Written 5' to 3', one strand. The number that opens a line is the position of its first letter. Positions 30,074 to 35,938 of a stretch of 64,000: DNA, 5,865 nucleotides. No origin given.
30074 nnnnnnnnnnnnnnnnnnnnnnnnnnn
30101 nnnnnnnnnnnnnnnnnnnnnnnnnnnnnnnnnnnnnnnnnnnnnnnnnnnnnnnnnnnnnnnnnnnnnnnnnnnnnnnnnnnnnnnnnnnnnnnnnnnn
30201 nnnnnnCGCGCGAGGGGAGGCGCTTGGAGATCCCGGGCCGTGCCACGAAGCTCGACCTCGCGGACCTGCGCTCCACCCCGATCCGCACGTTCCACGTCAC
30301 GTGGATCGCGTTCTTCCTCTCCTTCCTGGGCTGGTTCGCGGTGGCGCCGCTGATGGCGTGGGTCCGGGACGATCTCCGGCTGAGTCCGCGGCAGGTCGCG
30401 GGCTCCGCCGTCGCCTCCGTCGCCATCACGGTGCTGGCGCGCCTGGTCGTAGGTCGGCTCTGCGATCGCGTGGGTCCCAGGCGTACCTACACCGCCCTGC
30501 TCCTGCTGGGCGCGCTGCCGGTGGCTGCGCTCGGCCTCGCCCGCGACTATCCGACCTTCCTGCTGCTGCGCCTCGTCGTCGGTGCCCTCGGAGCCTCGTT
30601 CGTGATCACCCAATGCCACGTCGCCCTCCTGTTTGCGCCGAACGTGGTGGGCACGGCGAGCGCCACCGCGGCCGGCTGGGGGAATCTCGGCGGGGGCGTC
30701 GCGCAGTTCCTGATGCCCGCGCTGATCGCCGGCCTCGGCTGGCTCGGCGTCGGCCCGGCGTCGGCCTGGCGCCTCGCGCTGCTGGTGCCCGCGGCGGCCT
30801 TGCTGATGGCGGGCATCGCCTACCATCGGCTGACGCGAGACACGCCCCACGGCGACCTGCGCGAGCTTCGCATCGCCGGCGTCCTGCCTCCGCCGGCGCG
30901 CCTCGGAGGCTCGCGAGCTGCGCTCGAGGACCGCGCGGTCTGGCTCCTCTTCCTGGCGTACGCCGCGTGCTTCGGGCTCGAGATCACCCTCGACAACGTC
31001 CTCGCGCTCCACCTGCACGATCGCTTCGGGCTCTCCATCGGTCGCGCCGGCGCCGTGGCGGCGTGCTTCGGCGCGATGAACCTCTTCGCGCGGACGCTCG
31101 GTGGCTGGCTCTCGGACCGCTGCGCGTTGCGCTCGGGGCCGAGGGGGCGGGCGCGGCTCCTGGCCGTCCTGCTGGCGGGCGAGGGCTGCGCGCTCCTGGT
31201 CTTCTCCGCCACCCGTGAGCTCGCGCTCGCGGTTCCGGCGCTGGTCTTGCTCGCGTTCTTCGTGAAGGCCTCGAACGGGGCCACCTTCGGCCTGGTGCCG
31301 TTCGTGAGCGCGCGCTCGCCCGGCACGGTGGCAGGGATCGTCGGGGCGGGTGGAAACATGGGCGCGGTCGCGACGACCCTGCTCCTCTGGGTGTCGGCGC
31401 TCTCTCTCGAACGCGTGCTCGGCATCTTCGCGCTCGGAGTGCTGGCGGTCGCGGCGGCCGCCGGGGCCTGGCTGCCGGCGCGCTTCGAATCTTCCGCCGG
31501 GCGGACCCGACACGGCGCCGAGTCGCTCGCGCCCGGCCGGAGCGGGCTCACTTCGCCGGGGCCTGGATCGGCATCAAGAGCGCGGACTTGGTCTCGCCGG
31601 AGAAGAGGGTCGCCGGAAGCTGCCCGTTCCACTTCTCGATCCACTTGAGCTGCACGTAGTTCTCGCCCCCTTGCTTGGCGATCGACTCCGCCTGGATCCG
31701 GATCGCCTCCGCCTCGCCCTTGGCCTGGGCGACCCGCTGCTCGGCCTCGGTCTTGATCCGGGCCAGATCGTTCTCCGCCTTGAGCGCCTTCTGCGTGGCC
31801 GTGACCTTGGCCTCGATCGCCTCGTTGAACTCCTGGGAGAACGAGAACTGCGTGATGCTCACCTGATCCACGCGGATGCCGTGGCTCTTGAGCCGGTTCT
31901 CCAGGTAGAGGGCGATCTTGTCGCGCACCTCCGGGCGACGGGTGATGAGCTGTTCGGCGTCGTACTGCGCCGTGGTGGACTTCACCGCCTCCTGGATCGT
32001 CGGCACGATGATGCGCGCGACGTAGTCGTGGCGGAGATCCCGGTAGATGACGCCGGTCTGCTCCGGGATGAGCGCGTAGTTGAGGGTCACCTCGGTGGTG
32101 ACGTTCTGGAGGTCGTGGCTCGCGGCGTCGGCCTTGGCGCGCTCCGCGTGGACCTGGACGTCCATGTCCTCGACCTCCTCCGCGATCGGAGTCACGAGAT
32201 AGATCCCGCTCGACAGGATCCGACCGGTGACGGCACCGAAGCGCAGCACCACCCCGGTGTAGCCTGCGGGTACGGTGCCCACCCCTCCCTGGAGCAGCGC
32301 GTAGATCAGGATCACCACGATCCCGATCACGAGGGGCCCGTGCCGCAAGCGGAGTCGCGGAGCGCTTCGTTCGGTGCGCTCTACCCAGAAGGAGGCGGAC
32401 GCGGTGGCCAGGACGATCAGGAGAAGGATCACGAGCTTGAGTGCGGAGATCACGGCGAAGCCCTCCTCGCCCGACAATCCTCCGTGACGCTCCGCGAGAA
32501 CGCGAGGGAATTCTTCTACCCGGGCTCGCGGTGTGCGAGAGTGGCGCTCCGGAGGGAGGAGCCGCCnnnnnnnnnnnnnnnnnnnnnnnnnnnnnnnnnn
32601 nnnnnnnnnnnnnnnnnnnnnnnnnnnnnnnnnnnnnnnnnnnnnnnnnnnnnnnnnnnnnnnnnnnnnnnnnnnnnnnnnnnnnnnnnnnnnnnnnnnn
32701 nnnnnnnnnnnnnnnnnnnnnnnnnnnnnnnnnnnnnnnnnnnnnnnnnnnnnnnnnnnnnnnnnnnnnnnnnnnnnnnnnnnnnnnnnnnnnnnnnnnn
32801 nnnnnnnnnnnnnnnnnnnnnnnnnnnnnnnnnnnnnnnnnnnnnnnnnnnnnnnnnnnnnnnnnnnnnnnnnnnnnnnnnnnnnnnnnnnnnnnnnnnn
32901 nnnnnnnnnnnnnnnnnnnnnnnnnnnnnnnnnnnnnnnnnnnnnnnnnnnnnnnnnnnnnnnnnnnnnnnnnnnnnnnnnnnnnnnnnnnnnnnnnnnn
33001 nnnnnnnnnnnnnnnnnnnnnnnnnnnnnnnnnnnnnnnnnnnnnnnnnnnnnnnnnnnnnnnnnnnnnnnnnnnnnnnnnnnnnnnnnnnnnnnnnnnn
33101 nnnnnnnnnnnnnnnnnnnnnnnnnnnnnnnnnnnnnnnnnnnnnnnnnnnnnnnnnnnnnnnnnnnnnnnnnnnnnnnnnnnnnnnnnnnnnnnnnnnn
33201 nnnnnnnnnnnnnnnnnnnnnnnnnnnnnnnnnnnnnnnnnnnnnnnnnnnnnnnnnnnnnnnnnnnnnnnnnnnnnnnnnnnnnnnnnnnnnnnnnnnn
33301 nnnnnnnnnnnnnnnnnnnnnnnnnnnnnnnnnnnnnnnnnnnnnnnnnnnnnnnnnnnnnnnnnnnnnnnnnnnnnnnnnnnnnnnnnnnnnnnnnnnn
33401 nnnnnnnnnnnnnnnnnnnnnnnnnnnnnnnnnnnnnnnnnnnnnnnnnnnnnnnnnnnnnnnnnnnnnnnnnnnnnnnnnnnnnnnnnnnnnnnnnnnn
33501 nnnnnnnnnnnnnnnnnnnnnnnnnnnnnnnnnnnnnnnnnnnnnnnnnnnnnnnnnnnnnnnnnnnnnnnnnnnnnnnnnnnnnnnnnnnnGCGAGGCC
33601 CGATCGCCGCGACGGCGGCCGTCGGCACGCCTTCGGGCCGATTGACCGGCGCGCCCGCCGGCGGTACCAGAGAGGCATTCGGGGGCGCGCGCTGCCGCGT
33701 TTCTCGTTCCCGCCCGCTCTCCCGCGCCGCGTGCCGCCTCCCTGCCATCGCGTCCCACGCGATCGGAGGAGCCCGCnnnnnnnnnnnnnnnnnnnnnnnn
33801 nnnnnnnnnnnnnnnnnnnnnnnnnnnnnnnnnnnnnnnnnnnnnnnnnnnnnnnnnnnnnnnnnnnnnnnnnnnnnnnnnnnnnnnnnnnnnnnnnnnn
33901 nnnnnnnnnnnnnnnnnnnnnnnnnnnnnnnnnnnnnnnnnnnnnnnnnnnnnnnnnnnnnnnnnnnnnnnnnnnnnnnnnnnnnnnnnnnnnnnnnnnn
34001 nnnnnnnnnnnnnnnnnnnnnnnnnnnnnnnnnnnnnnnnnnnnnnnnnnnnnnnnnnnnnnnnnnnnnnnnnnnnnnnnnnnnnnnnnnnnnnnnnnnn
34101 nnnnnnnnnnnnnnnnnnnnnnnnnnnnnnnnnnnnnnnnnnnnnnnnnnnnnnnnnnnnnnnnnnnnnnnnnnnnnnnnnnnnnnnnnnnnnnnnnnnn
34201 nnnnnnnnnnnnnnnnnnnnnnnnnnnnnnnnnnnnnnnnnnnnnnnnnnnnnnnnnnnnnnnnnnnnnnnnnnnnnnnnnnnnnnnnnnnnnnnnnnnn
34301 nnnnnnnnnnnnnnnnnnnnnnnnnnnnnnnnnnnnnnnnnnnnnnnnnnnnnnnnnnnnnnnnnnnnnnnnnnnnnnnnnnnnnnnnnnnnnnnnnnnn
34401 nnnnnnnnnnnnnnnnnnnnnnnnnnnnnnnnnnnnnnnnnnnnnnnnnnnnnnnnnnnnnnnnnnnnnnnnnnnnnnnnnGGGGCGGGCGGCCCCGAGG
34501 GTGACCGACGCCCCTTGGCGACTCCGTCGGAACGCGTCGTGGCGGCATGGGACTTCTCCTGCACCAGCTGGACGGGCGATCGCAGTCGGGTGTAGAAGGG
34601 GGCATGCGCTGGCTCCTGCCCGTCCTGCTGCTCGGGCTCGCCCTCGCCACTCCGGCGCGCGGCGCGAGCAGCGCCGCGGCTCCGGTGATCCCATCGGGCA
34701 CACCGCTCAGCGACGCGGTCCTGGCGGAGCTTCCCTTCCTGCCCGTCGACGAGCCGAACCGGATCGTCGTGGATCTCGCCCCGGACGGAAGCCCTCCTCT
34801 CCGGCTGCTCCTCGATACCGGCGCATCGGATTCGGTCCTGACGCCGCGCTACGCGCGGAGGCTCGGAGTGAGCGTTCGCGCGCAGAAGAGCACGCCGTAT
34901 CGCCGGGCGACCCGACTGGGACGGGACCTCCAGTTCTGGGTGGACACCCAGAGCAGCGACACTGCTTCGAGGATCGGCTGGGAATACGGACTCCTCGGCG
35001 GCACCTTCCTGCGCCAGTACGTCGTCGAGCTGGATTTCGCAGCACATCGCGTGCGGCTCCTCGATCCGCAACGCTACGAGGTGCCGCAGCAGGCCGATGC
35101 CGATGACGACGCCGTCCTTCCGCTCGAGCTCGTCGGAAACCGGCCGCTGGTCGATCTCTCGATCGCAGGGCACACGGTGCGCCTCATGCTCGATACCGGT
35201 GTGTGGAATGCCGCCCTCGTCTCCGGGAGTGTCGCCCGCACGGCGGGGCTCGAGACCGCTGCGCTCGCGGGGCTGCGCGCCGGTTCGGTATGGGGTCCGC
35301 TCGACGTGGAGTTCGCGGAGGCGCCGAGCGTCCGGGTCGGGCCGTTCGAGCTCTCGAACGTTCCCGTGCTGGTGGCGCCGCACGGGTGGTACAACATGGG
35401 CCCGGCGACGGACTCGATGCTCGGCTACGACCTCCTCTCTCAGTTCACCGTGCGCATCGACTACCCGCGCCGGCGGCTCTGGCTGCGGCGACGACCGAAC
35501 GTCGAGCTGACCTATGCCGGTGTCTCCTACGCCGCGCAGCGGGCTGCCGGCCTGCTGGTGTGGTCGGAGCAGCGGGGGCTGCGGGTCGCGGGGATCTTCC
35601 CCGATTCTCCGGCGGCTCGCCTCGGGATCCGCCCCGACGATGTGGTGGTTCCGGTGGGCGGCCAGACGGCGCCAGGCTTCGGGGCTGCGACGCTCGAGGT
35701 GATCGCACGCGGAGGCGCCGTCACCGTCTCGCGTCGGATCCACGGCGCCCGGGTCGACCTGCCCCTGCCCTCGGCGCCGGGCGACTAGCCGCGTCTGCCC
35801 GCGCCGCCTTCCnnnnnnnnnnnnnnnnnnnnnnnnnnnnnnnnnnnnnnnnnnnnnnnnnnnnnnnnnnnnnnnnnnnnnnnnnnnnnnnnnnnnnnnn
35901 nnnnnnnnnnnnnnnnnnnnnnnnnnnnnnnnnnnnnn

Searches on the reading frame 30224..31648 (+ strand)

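Call 66: search_protein_families(library=pfam, proteins=[window:30224-31648:+], max_evalue=0.0001)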
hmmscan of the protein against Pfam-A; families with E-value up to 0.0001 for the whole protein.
window:30224-31648:+ (474 aa): 1 family
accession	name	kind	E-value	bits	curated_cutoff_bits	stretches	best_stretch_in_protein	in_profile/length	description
PF07690.21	MFS_1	-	3.5e-31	108.8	33.4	1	27-383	2-345/347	Major Facilitator Superfamily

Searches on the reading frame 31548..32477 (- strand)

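Call 66: search_protein_families(library=pfam, proteins=[window:31548-32477:-], max_evalue=0.0001)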
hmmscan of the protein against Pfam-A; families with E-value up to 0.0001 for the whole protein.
window:31548-32477:- (309 aa): 1 family
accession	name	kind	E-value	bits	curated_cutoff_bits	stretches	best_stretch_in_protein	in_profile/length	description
PF01145.31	Band_7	-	1.3e-28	100.7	23.6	1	68-255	2-175/176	SPFH domain / Band 7 family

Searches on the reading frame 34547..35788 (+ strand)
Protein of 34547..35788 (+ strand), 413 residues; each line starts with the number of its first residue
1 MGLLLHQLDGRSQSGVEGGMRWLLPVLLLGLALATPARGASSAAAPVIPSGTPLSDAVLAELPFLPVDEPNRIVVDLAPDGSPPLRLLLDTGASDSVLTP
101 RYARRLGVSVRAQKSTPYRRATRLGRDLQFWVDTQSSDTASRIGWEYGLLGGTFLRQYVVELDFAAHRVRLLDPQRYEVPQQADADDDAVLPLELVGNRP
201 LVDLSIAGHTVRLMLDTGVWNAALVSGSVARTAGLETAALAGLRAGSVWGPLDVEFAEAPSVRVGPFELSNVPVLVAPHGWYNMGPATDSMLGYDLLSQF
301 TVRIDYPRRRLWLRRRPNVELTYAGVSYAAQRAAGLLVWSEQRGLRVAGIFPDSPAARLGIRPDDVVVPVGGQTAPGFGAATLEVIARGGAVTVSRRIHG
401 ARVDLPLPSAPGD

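Call 66: search_protein_families(library=pfam, proteins=[window:34547-35788:+], max_evalue=0.0001)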
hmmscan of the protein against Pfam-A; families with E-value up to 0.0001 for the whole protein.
window:34547-35788:+ (413 aa): 2 families
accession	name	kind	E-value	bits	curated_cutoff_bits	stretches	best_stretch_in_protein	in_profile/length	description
PF13650.11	Asp_protease_2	-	2e-21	76.9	24.3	2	202-296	1-90/90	Aspartyl protease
PF13975.11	gag-asp_proteas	-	4.4e-17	62.9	28.2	2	202-299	1-92/92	gag-polyprotein putative aspartyl protease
